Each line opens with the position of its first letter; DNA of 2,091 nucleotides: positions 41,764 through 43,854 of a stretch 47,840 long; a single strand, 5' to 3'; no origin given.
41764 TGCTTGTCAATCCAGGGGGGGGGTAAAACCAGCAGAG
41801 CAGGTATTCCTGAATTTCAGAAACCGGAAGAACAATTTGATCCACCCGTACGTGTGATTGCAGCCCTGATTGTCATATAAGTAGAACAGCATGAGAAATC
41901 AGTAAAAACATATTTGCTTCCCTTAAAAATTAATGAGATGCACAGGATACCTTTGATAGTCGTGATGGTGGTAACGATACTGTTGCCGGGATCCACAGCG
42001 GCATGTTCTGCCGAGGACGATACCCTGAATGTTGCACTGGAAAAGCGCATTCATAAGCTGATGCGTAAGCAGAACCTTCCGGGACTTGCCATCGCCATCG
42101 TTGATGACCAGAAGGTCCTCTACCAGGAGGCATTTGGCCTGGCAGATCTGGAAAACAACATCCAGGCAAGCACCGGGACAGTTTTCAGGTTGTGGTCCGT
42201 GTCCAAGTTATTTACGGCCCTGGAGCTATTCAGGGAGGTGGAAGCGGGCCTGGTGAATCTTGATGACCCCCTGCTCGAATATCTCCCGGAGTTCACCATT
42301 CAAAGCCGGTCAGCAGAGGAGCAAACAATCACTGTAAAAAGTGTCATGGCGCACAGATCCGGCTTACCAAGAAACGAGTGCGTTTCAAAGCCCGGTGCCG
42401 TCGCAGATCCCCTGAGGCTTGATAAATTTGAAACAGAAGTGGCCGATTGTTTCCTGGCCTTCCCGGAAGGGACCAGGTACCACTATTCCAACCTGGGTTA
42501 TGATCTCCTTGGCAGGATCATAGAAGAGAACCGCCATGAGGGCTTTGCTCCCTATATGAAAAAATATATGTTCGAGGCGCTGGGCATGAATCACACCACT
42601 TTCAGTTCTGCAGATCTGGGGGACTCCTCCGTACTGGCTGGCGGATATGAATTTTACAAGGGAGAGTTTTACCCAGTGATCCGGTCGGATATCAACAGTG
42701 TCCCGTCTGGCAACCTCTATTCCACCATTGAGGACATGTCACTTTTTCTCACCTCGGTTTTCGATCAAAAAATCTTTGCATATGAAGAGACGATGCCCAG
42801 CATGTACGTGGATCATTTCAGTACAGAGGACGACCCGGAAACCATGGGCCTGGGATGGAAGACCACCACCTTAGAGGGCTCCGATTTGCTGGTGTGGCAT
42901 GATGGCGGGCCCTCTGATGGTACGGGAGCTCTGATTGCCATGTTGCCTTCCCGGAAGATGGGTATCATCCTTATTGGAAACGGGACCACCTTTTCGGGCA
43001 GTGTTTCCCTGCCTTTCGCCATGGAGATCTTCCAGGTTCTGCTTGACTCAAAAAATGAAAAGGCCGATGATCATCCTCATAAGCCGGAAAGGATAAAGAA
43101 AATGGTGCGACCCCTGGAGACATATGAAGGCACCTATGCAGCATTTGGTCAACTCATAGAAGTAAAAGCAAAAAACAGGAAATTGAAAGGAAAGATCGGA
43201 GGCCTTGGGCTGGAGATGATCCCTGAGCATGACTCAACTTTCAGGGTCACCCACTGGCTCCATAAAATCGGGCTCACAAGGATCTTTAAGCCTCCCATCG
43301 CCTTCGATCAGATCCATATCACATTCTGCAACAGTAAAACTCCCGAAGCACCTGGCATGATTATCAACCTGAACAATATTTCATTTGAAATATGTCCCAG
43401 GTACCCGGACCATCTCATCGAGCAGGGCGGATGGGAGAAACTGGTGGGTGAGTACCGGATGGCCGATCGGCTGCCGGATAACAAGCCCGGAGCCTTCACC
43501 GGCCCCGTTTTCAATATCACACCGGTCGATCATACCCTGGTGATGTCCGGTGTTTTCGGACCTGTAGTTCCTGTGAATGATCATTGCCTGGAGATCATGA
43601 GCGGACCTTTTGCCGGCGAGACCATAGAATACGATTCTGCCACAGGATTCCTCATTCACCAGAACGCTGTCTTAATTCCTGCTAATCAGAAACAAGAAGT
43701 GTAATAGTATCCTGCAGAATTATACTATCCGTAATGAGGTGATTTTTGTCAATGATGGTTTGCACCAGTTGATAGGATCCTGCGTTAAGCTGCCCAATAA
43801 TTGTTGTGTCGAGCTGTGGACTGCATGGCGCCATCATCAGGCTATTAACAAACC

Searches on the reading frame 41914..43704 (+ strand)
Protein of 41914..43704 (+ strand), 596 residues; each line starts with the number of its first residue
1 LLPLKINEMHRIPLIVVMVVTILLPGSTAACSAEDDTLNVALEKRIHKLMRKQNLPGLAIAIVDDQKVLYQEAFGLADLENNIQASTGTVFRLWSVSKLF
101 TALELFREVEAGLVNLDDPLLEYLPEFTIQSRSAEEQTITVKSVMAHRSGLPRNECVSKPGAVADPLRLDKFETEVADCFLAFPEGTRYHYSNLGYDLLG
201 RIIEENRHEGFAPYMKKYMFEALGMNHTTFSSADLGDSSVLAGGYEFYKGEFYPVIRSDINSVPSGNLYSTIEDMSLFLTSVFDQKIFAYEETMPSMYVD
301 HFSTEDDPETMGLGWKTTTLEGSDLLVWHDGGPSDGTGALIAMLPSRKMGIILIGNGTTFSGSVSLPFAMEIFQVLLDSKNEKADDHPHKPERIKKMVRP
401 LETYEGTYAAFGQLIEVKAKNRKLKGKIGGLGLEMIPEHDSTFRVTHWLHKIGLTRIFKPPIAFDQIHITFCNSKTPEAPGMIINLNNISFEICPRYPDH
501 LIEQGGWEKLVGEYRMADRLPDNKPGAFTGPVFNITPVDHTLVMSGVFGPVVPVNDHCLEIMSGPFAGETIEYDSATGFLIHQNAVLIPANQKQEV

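Call 96: search_protein_families(library=pfam, proteins=[window:41914-43704:+], max_evalue=0.00001)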
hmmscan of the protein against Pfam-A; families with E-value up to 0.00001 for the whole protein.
window:41914-43704:+ (596 aa): 1 family
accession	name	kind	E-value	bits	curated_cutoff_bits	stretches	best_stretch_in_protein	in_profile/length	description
PF00144.29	Beta-lactamase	-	2.5e-59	201.6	27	1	43-359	2-312/329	Beta-lactamase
